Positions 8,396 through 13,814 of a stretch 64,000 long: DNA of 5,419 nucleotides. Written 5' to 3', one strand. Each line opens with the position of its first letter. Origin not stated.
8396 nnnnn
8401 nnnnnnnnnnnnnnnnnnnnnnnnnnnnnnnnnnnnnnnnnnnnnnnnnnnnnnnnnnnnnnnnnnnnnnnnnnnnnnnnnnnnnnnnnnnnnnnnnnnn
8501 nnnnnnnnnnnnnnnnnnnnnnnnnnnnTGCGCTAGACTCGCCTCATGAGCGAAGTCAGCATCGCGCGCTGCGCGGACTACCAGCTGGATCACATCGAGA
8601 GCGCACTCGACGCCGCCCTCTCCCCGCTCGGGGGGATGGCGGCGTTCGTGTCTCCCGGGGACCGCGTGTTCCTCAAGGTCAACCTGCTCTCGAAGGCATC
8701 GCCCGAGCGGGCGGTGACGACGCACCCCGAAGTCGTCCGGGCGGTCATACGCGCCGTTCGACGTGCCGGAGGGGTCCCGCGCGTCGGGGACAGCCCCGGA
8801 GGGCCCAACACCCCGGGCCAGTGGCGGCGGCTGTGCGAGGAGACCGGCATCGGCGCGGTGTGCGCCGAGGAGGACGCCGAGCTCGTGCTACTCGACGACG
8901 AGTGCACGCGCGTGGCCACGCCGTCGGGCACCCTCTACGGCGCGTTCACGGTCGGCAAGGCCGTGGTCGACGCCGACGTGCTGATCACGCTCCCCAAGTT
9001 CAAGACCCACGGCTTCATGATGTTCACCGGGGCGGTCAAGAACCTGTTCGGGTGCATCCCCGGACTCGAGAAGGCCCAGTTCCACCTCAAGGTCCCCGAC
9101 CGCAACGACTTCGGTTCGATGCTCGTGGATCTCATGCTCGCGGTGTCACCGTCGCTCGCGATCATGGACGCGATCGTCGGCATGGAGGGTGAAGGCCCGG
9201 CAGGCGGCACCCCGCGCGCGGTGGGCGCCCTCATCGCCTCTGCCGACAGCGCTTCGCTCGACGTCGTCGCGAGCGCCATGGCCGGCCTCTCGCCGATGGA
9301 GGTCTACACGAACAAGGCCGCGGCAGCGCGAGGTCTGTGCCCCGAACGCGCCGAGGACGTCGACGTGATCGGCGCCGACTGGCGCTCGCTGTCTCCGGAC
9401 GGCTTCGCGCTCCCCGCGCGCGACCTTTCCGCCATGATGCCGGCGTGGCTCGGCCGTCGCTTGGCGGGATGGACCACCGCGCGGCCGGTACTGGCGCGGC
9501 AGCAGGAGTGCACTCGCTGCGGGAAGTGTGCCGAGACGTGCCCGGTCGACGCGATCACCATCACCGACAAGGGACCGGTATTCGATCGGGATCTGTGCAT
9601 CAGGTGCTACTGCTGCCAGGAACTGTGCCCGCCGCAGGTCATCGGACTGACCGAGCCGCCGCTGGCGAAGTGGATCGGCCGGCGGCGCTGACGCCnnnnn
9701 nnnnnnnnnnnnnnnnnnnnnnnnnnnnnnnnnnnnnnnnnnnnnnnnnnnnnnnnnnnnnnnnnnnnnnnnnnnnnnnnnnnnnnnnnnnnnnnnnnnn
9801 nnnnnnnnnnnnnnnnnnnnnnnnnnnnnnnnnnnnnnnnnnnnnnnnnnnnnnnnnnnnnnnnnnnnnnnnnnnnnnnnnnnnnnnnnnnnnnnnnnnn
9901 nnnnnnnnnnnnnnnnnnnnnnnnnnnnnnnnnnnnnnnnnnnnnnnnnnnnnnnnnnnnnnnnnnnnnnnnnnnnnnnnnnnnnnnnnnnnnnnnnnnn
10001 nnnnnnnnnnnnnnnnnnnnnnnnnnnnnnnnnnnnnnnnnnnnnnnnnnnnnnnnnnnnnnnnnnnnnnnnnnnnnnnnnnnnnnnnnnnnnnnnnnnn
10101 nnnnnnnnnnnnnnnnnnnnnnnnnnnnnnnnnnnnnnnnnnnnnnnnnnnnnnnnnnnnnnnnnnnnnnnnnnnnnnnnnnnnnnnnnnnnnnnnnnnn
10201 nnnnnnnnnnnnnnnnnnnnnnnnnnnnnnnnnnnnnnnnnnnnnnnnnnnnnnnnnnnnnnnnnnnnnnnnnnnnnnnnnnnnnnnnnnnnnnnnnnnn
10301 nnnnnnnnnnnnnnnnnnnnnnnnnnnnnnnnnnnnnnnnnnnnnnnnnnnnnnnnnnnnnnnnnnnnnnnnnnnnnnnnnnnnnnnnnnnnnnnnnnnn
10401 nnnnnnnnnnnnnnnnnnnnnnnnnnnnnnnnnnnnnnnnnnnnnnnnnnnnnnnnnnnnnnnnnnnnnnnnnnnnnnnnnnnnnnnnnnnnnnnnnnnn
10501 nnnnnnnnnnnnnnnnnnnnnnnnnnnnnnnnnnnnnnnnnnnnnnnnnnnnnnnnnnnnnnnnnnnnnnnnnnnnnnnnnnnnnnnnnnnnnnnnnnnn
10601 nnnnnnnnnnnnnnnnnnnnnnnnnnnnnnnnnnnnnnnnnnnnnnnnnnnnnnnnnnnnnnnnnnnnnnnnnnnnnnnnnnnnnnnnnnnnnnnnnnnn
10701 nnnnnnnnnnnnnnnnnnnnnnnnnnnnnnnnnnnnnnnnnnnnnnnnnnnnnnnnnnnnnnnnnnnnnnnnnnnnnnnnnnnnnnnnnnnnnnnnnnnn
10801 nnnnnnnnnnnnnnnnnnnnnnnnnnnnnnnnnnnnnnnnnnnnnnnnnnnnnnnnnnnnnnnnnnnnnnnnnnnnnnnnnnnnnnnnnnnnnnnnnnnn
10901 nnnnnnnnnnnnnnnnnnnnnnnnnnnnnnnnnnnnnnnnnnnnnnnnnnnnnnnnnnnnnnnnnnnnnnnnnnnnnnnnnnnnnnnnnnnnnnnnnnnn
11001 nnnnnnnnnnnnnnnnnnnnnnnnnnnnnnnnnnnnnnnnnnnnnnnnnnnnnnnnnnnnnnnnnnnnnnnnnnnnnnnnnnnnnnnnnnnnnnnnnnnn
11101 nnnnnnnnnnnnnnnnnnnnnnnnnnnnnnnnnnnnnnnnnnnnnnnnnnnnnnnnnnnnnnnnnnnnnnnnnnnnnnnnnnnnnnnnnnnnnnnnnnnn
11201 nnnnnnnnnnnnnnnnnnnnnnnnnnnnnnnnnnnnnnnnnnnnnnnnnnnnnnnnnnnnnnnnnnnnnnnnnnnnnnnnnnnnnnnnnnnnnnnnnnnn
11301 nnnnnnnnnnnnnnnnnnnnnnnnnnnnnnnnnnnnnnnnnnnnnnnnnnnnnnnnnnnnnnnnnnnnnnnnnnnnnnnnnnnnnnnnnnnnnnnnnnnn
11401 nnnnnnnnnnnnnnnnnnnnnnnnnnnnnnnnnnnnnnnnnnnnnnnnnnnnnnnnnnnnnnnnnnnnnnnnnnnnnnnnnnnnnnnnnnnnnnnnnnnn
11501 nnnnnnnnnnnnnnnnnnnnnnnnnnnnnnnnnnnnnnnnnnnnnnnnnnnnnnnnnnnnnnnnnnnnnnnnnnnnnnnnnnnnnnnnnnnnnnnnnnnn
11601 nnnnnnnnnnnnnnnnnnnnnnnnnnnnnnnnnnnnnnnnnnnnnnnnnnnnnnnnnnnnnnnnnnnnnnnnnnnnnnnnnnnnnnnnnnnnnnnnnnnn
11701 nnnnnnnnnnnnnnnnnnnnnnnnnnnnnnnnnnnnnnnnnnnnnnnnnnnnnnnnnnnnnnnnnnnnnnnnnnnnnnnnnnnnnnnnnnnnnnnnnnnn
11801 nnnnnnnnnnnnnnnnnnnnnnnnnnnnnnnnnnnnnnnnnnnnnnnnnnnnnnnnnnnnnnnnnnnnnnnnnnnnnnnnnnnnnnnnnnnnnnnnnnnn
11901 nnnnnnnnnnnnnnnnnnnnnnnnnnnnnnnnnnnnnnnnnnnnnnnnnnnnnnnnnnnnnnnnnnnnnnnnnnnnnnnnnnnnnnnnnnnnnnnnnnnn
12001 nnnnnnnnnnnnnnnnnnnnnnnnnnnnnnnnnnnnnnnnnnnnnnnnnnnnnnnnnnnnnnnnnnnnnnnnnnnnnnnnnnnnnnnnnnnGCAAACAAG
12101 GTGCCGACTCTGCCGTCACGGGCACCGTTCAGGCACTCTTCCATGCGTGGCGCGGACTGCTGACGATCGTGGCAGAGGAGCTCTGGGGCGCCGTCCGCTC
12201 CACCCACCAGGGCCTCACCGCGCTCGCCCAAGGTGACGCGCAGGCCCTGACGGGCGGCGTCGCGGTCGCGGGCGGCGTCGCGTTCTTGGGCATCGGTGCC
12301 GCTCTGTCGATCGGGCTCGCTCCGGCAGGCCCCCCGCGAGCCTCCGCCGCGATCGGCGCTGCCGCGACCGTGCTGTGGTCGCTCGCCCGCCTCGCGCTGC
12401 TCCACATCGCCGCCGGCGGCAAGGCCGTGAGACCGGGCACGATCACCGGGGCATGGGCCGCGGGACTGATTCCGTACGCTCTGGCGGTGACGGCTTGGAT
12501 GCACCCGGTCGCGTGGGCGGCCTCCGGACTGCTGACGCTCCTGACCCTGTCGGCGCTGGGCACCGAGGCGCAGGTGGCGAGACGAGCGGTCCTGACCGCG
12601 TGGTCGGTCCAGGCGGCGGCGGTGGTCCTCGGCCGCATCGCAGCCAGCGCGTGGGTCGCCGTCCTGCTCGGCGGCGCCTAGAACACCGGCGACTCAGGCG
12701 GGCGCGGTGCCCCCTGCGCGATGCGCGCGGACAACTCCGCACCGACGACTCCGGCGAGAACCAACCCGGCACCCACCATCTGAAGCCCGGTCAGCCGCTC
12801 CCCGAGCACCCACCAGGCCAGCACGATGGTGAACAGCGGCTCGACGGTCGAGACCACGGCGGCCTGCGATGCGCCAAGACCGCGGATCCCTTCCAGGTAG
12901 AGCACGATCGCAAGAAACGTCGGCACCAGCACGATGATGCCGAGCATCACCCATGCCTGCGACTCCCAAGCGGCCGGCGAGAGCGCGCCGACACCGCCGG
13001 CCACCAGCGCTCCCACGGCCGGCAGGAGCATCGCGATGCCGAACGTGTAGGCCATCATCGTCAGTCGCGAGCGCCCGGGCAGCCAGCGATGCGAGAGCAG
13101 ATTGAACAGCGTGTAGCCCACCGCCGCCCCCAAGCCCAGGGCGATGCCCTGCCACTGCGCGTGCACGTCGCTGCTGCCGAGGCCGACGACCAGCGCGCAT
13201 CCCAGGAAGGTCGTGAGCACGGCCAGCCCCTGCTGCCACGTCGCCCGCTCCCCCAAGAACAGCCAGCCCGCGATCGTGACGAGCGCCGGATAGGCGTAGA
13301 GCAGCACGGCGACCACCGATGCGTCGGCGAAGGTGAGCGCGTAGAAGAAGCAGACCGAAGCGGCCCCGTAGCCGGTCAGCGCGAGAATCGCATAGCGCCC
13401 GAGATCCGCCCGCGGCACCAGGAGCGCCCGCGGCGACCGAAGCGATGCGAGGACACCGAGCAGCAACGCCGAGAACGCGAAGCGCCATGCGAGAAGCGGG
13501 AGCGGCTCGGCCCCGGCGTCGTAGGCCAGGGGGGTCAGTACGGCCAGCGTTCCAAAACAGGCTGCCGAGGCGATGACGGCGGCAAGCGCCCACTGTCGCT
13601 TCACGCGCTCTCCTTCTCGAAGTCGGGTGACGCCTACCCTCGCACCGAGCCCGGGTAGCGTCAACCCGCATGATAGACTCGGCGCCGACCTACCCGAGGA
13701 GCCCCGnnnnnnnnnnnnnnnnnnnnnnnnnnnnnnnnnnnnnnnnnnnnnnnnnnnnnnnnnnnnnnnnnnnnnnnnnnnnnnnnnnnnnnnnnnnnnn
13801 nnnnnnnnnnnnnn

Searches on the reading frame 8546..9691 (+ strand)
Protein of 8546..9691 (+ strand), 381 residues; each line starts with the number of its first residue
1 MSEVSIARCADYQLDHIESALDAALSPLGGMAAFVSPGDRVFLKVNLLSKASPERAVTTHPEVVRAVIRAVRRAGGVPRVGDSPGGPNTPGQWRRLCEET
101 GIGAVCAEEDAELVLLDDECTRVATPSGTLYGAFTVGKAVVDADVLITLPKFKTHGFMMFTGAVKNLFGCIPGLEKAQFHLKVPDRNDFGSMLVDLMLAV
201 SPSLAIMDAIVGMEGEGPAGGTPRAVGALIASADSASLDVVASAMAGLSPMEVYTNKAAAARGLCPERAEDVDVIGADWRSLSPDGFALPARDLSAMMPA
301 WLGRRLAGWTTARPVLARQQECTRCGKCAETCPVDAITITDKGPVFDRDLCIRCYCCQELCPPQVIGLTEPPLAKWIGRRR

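Call 58: search_protein_families(library=pfam, proteins=[window:8546-9691:+], max_evalue=0.001)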
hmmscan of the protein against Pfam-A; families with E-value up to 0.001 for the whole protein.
window:8546-9691:+ (381 aa): 10 families
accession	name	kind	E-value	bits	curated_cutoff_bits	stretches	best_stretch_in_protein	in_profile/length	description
PF04015.17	DUF362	-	6.7e-59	199.7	24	1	41-243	1-199/200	Domain of unknown function (DUF362)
PF00037.32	Fer4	-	1.1e-09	38.1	21.1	1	321-338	7-24/24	4Fe-4S binding domain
PF12838.12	Fer4_7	-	5.1e-07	30.5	27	1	322-364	2-51/52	4Fe-4S dicluster domain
PF14697.11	Fer4_21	-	1.6e-06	28.6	35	1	319-366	5-57/59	4Fe-4S dicluster domain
PF12837.12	Fer4_6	-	2e-06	27.9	25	0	322-337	9-24/24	4Fe-4S binding domain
PF12797.12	Fer4_2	-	3e-06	27.3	24.5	0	343-362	2-21/22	4Fe-4S binding domain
PF13237.11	Fer4_10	-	6.1e-06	26.5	25.5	1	319-362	6-53/53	4Fe-4S dicluster domain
PF13183.11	Fer4_8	-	2.8e-05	25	27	0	320-334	52-66/68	4Fe-4S dicluster domain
PF13187.11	Fer4_9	-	0.00013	22.4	27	1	321-365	1-51/52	4Fe-4S dicluster domain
PF13484.11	Fer4_16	-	0.00068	20.8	30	0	321-340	1-20/66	4Fe-4S double cluster binding domain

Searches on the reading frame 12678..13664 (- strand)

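Call 58: search_protein_families(library=pfam, proteins=[window:12678-13664:-], max_evalue=0.001)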
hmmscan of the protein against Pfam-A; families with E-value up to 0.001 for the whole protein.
window:12678-13664:- (328 aa): 2 families
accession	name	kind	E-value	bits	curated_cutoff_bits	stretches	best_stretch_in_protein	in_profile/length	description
PF00892.27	EamA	-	2.9e-39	134.9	28.2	2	25-160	2-134/135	EamA-like transporter family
PF03151.22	TPT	-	0.00039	20.3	30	0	107-306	83-287/291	Triose-phosphate Transporter family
